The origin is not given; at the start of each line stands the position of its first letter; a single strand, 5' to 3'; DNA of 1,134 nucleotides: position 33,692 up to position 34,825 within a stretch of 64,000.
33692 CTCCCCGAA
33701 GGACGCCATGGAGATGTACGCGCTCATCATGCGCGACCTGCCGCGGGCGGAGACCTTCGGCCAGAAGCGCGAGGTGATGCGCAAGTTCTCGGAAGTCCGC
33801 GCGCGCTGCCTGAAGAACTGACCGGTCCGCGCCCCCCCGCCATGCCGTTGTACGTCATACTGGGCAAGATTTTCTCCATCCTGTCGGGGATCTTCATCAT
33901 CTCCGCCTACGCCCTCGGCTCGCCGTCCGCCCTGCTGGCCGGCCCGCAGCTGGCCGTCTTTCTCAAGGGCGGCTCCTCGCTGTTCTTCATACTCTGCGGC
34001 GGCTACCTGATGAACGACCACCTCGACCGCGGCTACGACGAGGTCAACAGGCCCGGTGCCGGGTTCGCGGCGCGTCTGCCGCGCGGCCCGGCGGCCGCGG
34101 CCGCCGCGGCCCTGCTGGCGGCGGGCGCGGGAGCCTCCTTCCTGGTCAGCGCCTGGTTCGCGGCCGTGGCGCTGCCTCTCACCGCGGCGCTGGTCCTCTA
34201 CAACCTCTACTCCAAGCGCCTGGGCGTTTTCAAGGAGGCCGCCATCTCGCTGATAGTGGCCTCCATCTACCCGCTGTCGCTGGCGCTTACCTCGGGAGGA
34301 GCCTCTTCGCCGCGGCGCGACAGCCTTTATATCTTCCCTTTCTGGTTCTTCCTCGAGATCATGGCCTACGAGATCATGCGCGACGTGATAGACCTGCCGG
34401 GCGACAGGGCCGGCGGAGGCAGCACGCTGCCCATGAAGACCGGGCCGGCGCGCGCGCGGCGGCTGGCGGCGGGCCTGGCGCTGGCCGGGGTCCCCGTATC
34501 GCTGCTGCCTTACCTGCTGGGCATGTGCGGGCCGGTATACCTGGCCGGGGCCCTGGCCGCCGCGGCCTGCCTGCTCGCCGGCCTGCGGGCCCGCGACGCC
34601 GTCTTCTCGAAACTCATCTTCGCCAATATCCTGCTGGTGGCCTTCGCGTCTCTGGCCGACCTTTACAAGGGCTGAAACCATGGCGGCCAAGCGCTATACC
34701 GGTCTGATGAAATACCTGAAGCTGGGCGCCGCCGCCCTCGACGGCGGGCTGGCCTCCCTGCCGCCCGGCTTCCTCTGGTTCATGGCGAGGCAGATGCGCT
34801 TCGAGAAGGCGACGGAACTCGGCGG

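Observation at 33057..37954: Lipoprotein - UbiA prenyltransferase - two radical SAM enzymes - methyltransferase operon: candidate pathway for a modified isoprenoid lipid or quinone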

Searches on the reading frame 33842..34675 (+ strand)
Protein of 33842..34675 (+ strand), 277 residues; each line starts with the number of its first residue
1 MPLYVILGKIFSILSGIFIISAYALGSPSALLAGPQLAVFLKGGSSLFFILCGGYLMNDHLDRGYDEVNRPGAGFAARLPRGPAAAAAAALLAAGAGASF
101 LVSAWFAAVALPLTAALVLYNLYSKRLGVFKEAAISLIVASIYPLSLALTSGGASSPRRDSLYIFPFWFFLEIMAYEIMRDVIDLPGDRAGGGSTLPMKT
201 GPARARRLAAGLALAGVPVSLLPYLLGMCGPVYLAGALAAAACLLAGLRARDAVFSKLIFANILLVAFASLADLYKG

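Call 3: search_protein_families(library=pfam, proteins=[window:33842-34675:+], max_evalue=0.01)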
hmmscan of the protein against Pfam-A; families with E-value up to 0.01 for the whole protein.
window:33842-34675:+ (277 aa): 1 family
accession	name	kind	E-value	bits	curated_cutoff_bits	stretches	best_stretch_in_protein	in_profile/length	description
PF01040.23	UbiA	-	7.1e-20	71.8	34.2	1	19-247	5-227/250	UbiA prenyltransferase family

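Call 4: search_protein_families(library=ncbifam, proteins=[window:33842-34675:+], max_evalue=0.01)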
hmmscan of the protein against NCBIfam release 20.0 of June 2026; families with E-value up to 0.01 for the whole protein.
window:33842-34675:+ (277 aa): 7 families
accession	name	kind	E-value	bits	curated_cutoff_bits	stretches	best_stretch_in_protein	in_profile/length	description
NF009521.0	PRK12882.1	equivalog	1e-25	90.5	296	1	47-248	48-246/280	geranylgeranylglycerol-phosphate geranylgeranyltransferase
NF009523.0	PRK12884.1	equivalog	4.4e-25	88.4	269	1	37-245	36-240/279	prenyltransferase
NF009522.0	PRK12883.1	equivalog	3.9e-10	39.7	353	1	47-228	46-222/279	geranylgeranylglycerol-phosphate geranylgeranyltransferase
NF009513.0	PRK12872.1-3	equivalog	1e-09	38.4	288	1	46-216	61-227/293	prenyltransferase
NF035940.1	prenyl_rel_EboC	equivalog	3.3e-07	30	250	1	48-130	49-132/292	UbiA-like protein EboC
NF009512.0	PRK12872.1-1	equivalog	3.2e-06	26.9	278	1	49-221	50-236/303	geranylgeranylglycerol-phosphate geranylgeranyltransferase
NF005742.0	PRK07566.1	equivalog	0.0002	20.6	313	1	55-212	83-242/315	chlorophyll synthase ChlG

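Call 16: search_solved_structures(query=window:33842-34675:+, max_evalue=0.01, show_alignments=1)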
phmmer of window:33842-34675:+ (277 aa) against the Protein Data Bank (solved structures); distinct sequences matched with E-value up to 0.01: 1.
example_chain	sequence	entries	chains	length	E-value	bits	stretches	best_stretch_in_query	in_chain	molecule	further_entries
6m31_A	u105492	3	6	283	4.6e-11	45.9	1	47-235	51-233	Digeranylgeranylglyceryl phosphate synthase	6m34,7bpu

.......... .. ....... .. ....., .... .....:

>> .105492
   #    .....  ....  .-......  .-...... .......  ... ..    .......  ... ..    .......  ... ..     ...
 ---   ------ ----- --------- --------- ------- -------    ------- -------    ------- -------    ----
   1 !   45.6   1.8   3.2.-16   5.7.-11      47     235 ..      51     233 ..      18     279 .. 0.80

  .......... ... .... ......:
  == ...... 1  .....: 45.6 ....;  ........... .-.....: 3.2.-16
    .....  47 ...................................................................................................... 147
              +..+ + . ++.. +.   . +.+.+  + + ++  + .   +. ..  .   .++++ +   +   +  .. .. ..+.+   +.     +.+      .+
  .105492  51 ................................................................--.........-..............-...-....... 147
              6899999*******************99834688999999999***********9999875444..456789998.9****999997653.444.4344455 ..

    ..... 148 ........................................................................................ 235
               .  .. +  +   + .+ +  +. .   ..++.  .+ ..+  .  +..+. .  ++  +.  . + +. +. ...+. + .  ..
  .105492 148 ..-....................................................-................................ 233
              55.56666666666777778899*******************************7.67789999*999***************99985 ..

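Call 32: find_homologous_proteins(query=window:33842-34675:+)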
Query window:33842-34675:+ (277 aa): 30 proteins with E <= 0.001 among 8000 candidates.
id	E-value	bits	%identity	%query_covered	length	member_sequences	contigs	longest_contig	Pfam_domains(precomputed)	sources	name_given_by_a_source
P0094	1.7e-148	511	91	100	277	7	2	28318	PF01040.24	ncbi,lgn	ncbi:MAG: UbiA family prenyltransferase [Elusimicrobiota bacterium]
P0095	4.2e-148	510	91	100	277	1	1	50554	PF01040.24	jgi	jgi:4-hydroxybenzoate polyprenyltransferase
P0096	6.4e-141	486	87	100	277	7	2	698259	PF01040.24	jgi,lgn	jgi:4-hydroxybenzoate polyprenyltransferase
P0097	3.1e-135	468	83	100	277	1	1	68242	PF01040.24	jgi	jgi:4-hydroxybenzoate polyprenyltransferase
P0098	7.1e-133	460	83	100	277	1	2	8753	PF01040.24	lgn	-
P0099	1.1e-132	459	82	100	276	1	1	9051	PF01040.24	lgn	-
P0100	1.1e-131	456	83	100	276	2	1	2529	PF01040.24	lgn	-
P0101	1.4e-131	456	83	100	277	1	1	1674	PF01040.24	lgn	-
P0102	5.1e-131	454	83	100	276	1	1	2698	PF01040.24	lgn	-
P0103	1.4e-106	374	100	67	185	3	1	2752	PF01040.24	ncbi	ncbi:MAG: 4-hydroxybenzoate octaprenyltransferase, partial [Elusimicrobia bacterium]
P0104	8.7e-106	371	69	100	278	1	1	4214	PF01040.24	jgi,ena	-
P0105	2.0e-103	364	69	100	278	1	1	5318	PF01040.24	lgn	-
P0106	7.3e-103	362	67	99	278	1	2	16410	PF01040.24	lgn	-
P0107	1.1e-100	355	66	100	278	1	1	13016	PF01040.24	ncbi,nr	ncbi:MAG: UbiA family prenyltransferase [Elusimicrobiota bacterium]|nr:UbiA family prenyltransferase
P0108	1.2e-100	354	68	99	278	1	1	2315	PF01040.24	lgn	-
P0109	3.8e-100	353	65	99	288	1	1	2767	PF01040.24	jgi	jgi:4-hydroxybenzoate polyprenyltransferase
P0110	9.4e-100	351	66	100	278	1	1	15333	PF01040.24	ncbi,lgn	-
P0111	4.7e-99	349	66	100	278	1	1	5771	PF01040.24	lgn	-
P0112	1.1e-98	348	66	99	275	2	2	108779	PF01040.24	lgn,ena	-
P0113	1.8e-97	344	67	100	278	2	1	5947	PF01040.24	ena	-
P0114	1.4e-94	335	65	100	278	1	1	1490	PF01040.24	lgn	-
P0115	4.8e-94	333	63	99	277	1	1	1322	PF01040.24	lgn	-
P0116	1.9e-91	324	63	100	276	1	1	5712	PF01040.24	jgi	jgi:4-hydroxybenzoate polyprenyltransferase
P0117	3.8e-80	287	66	80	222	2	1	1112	PF01040.24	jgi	jgi:4-hydroxybenzoate polyprenyltransferase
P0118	5.2e-77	277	65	79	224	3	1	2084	PF01040.24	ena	-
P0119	4.3e-60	221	45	98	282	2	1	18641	PF01040.24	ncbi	ncbi:MAG: UbiA family prenyltransferase [bacterium]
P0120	1.8e-59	219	46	97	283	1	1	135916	PF01040.24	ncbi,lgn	-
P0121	2.2e-27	114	40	68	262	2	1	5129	PF01040.24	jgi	jgi:4-hydroxybenzoate polyprenyltransferase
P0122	1.5e-12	66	34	65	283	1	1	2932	PF01040.24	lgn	-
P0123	1.4e-5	43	40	31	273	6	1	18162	PF01040.24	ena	-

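Call 48: search_solved_structures(query=A3, max_evalue=10)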
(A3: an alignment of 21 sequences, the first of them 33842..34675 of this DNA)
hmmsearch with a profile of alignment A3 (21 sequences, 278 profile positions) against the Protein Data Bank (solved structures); distinct sequences matched with E-value up to 10: 6.
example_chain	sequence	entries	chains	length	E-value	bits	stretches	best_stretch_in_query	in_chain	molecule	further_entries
6m31_A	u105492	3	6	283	1.1e-23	87.2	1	26-251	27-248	Digeranylgeranylglyceryl phosphate synthase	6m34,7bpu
9sau_C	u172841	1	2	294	7.3e-06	28.7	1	48-113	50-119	Chlorophyll a synthase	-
9sas_C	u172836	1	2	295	7.4e-06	28.7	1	48-113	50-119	Chlorophyll a synthase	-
4tq3_A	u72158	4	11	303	0.001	21.7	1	23-247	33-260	Prenyltransferase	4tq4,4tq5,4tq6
7kln_A1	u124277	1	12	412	1.1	11.6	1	27-100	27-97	Portal protein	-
4dhd_A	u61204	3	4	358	2.3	10.6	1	174-216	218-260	Polyprenyl synthetase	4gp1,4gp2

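Call 67: find_encoding_contigs(protein=P0120, flank=10000, max_places=2)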
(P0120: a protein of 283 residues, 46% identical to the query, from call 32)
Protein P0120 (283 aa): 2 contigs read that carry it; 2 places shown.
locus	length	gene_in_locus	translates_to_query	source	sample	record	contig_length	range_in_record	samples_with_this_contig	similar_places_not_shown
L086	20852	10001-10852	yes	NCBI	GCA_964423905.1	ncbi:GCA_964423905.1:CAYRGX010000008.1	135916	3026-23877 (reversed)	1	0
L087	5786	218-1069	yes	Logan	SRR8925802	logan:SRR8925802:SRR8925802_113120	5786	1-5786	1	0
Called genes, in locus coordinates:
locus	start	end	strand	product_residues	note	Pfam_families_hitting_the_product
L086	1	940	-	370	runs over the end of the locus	-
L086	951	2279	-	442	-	PF00202:Aminotran_3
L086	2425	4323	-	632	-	PF02310:B12-binding, PF04055:Radical_SAM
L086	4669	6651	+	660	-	PF02743:dCache_1, PF17201:Cache_3-Cache_2, PF00672:HAMP, PF00015:MCPsignal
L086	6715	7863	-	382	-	PF13237:Fer4_10 (weak), PF14697:Fer4_21, PF13187:Fer4_9 (weak), PF00037:Fer4 (weak), PF12797:Fer4_2 (weak), PF12837:Fer4_6 (weak)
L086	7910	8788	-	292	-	PF04542:Sigma70_r2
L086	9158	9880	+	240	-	PF13480:Acetyltransf_6 (faint), PF04377:ATE_C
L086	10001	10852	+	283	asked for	PF01040:UbiA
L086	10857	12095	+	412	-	PF04055:Radical_SAM, PF13186:SPASM (weak)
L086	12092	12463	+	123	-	-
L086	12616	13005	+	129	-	-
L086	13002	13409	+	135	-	-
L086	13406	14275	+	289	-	PF01209:Ubie_methyltran (weak), PF13489:Methyltransf_23, PF13649:Methyltransf_25, PF13847:Methyltransf_31, PF08241:Methyltransf_11, PF08242:Methyltransf_12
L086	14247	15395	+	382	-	PF04055:Radical_SAM, PF13186:SPASM (weak)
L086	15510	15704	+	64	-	-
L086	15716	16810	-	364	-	PF12787:EcsC (weak)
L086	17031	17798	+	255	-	-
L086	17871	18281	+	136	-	PF19545:DUF6069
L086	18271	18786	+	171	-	PF00583:Acetyltransf_1, PF13673:Acetyltransf_10, PF13508:Acetyltransf_7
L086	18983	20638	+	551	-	PF00989:PAS, PF13188:PAS_8 (weak), PF13426:PAS_9, PF07568:HisKA_2, PF02518:HATPase_c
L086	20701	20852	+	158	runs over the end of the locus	PF14018:DUF4234 (weak)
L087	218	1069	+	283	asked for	PF01040:UbiA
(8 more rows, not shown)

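Call 80: search_protein_representatives(alignment_id=A4)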
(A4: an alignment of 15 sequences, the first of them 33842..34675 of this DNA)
Query: 15 sequences, 278 profile positions. Proteins with E-value up to 0.001 (for the whole library): 6191; up to 1e-10: 1767; up to 1e-30: 29. The best 150 are listed.
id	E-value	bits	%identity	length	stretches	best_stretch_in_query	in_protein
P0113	2.1e-139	480.0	-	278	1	1-277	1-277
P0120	2.1e-118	411.1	-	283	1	3-277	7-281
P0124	1.3e-89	316.7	-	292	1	4-277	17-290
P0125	5.3e-76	272.0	-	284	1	4-276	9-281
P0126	4.5e-71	255.9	-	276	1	9-277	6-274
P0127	1.8e-70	253.9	-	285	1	4-276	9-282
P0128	2.1e-65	237.3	-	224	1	57-277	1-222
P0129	7.6e-65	235.4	-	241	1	4-235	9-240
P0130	4.0e-51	190.4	-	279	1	4-276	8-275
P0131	7.3e-49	183.0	-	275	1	11-276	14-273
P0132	2.4e-46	174.8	-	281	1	16-276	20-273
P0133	5.1e-45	170.4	-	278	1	6-276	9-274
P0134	3.3e-43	164.5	-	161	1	120-277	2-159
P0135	8.2e-42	159.9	-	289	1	13-275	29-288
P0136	2.0e-41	158.6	-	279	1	15-276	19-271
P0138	2.0e-39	152.1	-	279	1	4-276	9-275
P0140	2.9e-38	148.3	-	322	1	15-190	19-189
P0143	9.2e-37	143.3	-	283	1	16-276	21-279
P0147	3.4e-33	131.6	-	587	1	42-275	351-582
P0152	6.5e-30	120.9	-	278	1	37-276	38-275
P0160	1.3e-26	110.0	-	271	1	41-277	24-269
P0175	4.5e-24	101.7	-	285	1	4-270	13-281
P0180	2.7e-23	99.1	-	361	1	16-270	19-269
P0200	1.6e-21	93.3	-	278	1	44-236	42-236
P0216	7.1e-21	91.2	-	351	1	38-245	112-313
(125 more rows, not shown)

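Call 81: search_protein_families(library=ncbifam, proteins=[P0124, P0130, P0133, P0138, P0143, P0147, P0152, P0160, P0175, P0200], max_evalue=1e-8)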
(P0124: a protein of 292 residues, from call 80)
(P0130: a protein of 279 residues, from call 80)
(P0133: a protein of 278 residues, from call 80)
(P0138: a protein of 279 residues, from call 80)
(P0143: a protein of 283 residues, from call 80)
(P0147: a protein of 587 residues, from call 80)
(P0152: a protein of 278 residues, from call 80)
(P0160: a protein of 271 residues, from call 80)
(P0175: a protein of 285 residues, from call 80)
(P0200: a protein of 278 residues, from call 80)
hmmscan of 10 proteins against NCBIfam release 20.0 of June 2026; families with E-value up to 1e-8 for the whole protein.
P0124 (292 aa): 8 families
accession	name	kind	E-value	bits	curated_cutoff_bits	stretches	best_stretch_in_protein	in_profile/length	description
NF009521.0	PRK12882.1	equivalog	2.2e-31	109.1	296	1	57-263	45-247/280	geranylgeranylglycerol-phosphate geranylgeranyltransferase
NF009523.0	PRK12884.1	equivalog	9.7e-27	93.9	269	1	19-263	12-244/279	prenyltransferase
NF009513.0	PRK12872.1-3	equivalog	4.4e-18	65.8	288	1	9-290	10-292/293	prenyltransferase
NF009522.0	PRK12883.1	equivalog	4e-17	62.6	353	1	34-255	26-234/279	geranylgeranylglycerol-phosphate geranylgeranyltransferase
TIGR01475.1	ubiA_other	subfamily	1.8e-11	44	180.8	1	29-260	14-244/282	UbiA-like polyprenyltransferase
NF009512.0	PRK12872.1-1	equivalog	1.7e-10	40.9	278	1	52-254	41-259/303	geranylgeranylglycerol-phosphate geranylgeranyltransferase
NF005742.0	PRK07566.1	equivalog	4.6e-09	35.8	313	1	42-227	58-243/315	chlorophyll synthase ChlG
NF035940.1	prenyl_rel_EboC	equivalog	7.9e-09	35.3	250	1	22-147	10-135/292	UbiA-like protein EboC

P0130 (279 aa): 7 families
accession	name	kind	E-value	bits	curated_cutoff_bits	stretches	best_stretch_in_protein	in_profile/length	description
NF009523.0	PRK12884.1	equivalog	2.9e-33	115.3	269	1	2-248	4-243/279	prenyltransferase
NF009521.0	PRK12882.1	equivalog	4.1e-28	98.4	296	1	2-249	5-247/280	geranylgeranylglycerol-phosphate geranylgeranyltransferase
NF009513.0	PRK12872.1-3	equivalog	4.2e-17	62.6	288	1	34-262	49-262/293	prenyltransferase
NF009522.0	PRK12883.1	equivalog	9.4e-17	61.4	353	1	2-244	3-237/279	geranylgeranylglycerol-phosphate geranylgeranyltransferase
NF035940.1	prenyl_rel_EboC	equivalog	8.8e-15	54.8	250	1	18-136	19-137/292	UbiA-like protein EboC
NF009512.0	PRK12872.1-1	equivalog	4.1e-13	49.6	278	1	38-247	39-259/303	geranylgeranylglycerol-phosphate geranylgeranyltransferase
NF045897.1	SCO3242_trans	equivalog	1.3e-10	41.3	260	1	39-127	32-121/287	SCO3242 family prenyltransferase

P0133 (278 aa): 10 families
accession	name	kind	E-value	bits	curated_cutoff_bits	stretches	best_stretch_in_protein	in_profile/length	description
NF009523.0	PRK12884.1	equivalog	2.6e-33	115.4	269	1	1-244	4-240/279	prenyltransferase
NF009521.0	PRK12882.1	equivalog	1.3e-23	83.6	296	1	19-249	22-248/280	geranylgeranylglycerol-phosphate geranylgeranyltransferase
NF045897.1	SCO3242_trans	equivalog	5.4e-17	62.3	260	1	33-129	26-124/287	SCO3242 family prenyltransferase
NF035940.1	prenyl_rel_EboC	equivalog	6e-15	55.4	250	1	45-130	47-132/292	UbiA-like protein EboC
NF009522.0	PRK12883.1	equivalog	5.6e-13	49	353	1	46-196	46-191/279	geranylgeranylglycerol-phosphate geranylgeranyltransferase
NF009513.0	PRK12872.1-3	equivalog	4.3e-12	46.1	288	1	46-195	62-207/293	prenyltransferase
NF005742.0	PRK07566.1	equivalog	1.7e-11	43.8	313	1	54-147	83-174/315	chlorophyll synthase ChlG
NF009512.0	PRK12872.1-1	equivalog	2.8e-11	43.6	278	1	45-193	47-209/303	geranylgeranylglycerol-phosphate geranylgeranyltransferase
NF009058.0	PRK12392.1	subfamily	2.4e-10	40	494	1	50-195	63-218/333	bacteriochlorophyll c synthase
TIGR01476.1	chlor_syn_BchG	subfamily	1.5e-09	37.7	212.3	1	54-129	55-134/283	(bacterio)chlorophyll synthase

P0138 (279 aa): 4 families
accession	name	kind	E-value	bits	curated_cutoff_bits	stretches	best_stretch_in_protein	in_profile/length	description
NF009523.0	PRK12884.1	equivalog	1.3e-22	80.3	269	1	2-191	3-185/279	prenyltransferase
NF009521.0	PRK12882.1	equivalog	2.4e-19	69.6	296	1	4-191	6-188/280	geranylgeranylglycerol-phosphate geranylgeranyltransferase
NF009513.0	PRK12872.1-3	equivalog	1.3e-10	41.4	288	1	5-191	14-201/293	prenyltransferase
NF035940.1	prenyl_rel_EboC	equivalog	2.9e-10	40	250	1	21-132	21-132/292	UbiA-like protein EboC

P0143 (283 aa): 10 families
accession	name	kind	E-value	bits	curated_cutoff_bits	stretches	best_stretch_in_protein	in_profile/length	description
NF009523.0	PRK12884.1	equivalog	1.5e-30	106.3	269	1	2-247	3-238/279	prenyltransferase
NF009521.0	PRK12882.1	equivalog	6e-25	88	296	1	7-244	9-238/280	geranylgeranylglycerol-phosphate geranylgeranyltransferase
NF035940.1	prenyl_rel_EboC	equivalog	8.8e-19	68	250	1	48-139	48-139/292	UbiA-like protein EboC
NF009513.0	PRK12872.1-3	equivalog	1.8e-15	57.3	288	1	42-194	57-200/293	prenyltransferase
NF045897.1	SCO3242_trans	equivalog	5.5e-15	55.7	260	1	42-128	34-121/287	SCO3242 family prenyltransferase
NF009522.0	PRK12883.1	equivalog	3.2e-13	49.8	353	1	40-195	38-184/279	geranylgeranylglycerol-phosphate geranylgeranyltransferase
NF006088.0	PRK08238.1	equivalog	8.6e-12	44.4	351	1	40-141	228-331/482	UbiA family prenyltransferase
NF009512.0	PRK12872.1-1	equivalog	2e-10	40.7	278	1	48-195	48-205/303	geranylgeranylglycerol-phosphate geranylgeranyltransferase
NF005742.0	PRK07566.1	equivalog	2.1e-10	40.2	313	1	56-127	83-151/315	chlorophyll synthase ChlG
TIGR01476.1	chlor_syn_BchG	subfamily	4.6e-09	36.1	212.3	1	57-126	56-123/283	(bacterio)chlorophyll synthase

P0147 (587 aa): 18 families
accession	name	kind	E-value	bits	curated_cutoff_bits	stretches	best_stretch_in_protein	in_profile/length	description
NF009523.0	PRK12884.1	equivalog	4.2e-26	91.8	269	1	315-563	8-250/279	prenyltransferase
NF009521.0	PRK12882.1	equivalog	8.5e-22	77.7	296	1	327-558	21-248/280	geranylgeranylglycerol-phosphate geranylgeranyltransferase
NF001244.0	PRK00216.1-5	equivalog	1.2e-17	64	216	1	16-146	14-155/236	bifunctional demethylmenaquinone methyltransferase/2-methoxy-6-polyprenyl-1,4-benzoquinol methylase UbiE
TIGR01934.1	MenG_MenH_UbiE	subfamily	2.9e-17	62.7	158.35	1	21-146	21-143/223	ubiquinone/menaquinone biosynthesis methyltransferase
NF009522.0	PRK12883.1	equivalog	1e-15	58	353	1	356-508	46-193/279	geranylgeranylglycerol-phosphate geranylgeranyltransferase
NF045667.1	MTase_DVU1556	equivalog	4.6e-14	52.4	155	1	35-146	11-121/213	DVU_1556 family methyltransferase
NF043040.1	corrin_prot_MT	hypoth_equivalog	6.5e-14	51.9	180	1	44-148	39-151/216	corrinoid protein-associated methyltransferase CpaM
NF005742.0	PRK07566.1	equivalog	1.3e-13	50.7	313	1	345-500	58-221/315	chlorophyll synthase ChlG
NF035940.1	prenyl_rel_EboC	equivalog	5e-13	49.1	250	1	358-436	50-128/292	UbiA-like protein EboC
TIGR01476.1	chlor_syn_BchG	subfamily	8.1e-13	48.4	212.3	1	349-564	34-253/283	(bacterio)chlorophyll synthase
NF001241.0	PRK00216.1-2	equivalog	6.1e-12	45.7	327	1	37-146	42-149/231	demethylmenaquinone methyltransferase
NF009513.0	PRK12872.1-3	equivalog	8.9e-12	45.1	288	1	355-507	61-209/293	prenyltransferase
NF045897.1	SCO3242_trans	equivalog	2.1e-11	43.9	260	1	358-472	42-156/287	SCO3242 family prenyltransferase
NF002463.0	PRK01683.1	equivalog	2e-10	40.7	297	1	34-250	19-234/258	trans-aconitate 2-methyltransferase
TIGR02072.1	BioC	equivalog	1.4e-09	38.1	184.95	1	36-268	24-242/244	malonyl-ACP O-methyltransferase BioC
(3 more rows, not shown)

P0152 (278 aa): 10 families
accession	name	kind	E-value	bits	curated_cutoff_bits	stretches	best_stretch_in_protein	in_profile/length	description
NF009523.0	PRK12884.1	equivalog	4.4e-27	95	269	1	6-249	8-244/279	prenyltransferase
NF009521.0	PRK12882.1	equivalog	1.1e-17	64.2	296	1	6-257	9-260/280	geranylgeranylglycerol-phosphate geranylgeranyltransferase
NF035940.1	prenyl_rel_EboC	equivalog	8.2e-16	58.2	250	1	33-163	34-161/292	UbiA-like protein EboC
NF006088.0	PRK08238.1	equivalog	5e-14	51.8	351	1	21-134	209-325/482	UbiA family prenyltransferase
NF005742.0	PRK07566.1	equivalog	4.5e-12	45.7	313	1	28-141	52-167/315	chlorophyll synthase ChlG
NF009522.0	PRK12883.1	equivalog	1.3e-11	44.5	353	1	39-245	40-243/279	geranylgeranylglycerol-phosphate geranylgeranyltransferase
NF045897.1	SCO3242_trans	equivalog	7.6e-11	42.1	260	1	45-124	39-118/287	SCO3242 family prenyltransferase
NF009525.0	PRK12887.1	equivalog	1.2e-10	41.2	226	1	4-235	16-260/310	homogentisate phytyltransferase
TIGR01476.1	chlor_syn_BchG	subfamily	2.5e-10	40.3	212.3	1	28-255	24-252/283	(bacterio)chlorophyll synthase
NF009058.0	PRK12392.1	subfamily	5.3e-09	35.6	494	0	56-263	70-287/333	bacteriochlorophyll c synthase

P0160 (271 aa): 3 families
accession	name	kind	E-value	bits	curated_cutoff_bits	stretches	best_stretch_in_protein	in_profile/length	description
NF009523.0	PRK12884.1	equivalog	4.8e-16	58.8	269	1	20-174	36-185/279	prenyltransferase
NF009521.0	PRK12882.1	equivalog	7.7e-15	54.9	296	1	11-174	30-188/280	geranylgeranylglycerol-phosphate geranylgeranyltransferase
NF035940.1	prenyl_rel_EboC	equivalog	3.4e-09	36.5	250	1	25-111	43-128/292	UbiA-like protein EboC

P0175 (285 aa): 14 families
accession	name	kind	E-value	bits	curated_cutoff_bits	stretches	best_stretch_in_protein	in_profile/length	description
NF009521.0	PRK12882.1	equivalog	6.7e-59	199.4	296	1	8-284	3-277/280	geranylgeranylglycerol-phosphate geranylgeranyltransferase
NF009523.0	PRK12884.1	equivalog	8.8e-51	172.7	269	1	9-284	3-277/279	prenyltransferase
NF009522.0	PRK12883.1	equivalog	1.6e-39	136.1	353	1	10-283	3-273/279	geranylgeranylglycerol-phosphate geranylgeranyltransferase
NF009513.0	PRK12872.1-3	equivalog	1.8e-30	106.5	288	1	30-248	37-250/293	prenyltransferase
NF005742.0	PRK07566.1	equivalog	1.4e-18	67.1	313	1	44-246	69-269/315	chlorophyll synthase ChlG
TIGR01475.1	ubiA_other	subfamily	5.6e-17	62.1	180.8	1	9-248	1-239/282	UbiA-like polyprenyltransferase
NF009512.0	PRK12872.1-1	equivalog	1.6e-16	60.8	278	1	45-281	40-290/303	geranylgeranylglycerol-phosphate geranylgeranyltransferase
NF035940.1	prenyl_rel_EboC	equivalog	1.3e-15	57.6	250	1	39-190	34-185/292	UbiA-like protein EboC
TIGR01476.1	chlor_syn_BchG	subfamily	6.5e-14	52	212.3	1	22-222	19-216/283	(bacterio)chlorophyll synthase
TIGR01474.1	ubiA_proteo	equivalog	2.5e-11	43.6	275.45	1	37-249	34-240/282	4-hydroxybenzoate octaprenyltransferase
TIGR02056.1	ChlG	equivalog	6.5e-11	42.3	436.45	1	59-219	69-235/306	chlorophyll synthase ChlG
NF009517.0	PRK12876.1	equivalog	1.1e-10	41.4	419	1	42-236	45-240/300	prenyltransferase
NF009524.0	PRK12886.1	equivalog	1.9e-10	40.6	387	1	8-244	6-239/291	prenyltransferase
NF009526.0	PRK12888.1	equivalog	2.9e-09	36.8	364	1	55-248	67-252/301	4-hydroxybenzoate octaprenyltransferase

P0200 (278 aa): 2 families
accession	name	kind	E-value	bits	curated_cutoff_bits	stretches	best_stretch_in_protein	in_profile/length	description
NF009521.0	PRK12882.1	equivalog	1e-12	47.9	296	1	39-249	42-249/280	geranylgeranylglycerol-phosphate geranylgeranyltransferase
NF009523.0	PRK12884.1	equivalog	1.1e-12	47.7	269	1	39-234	40-231/279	prenyltransferase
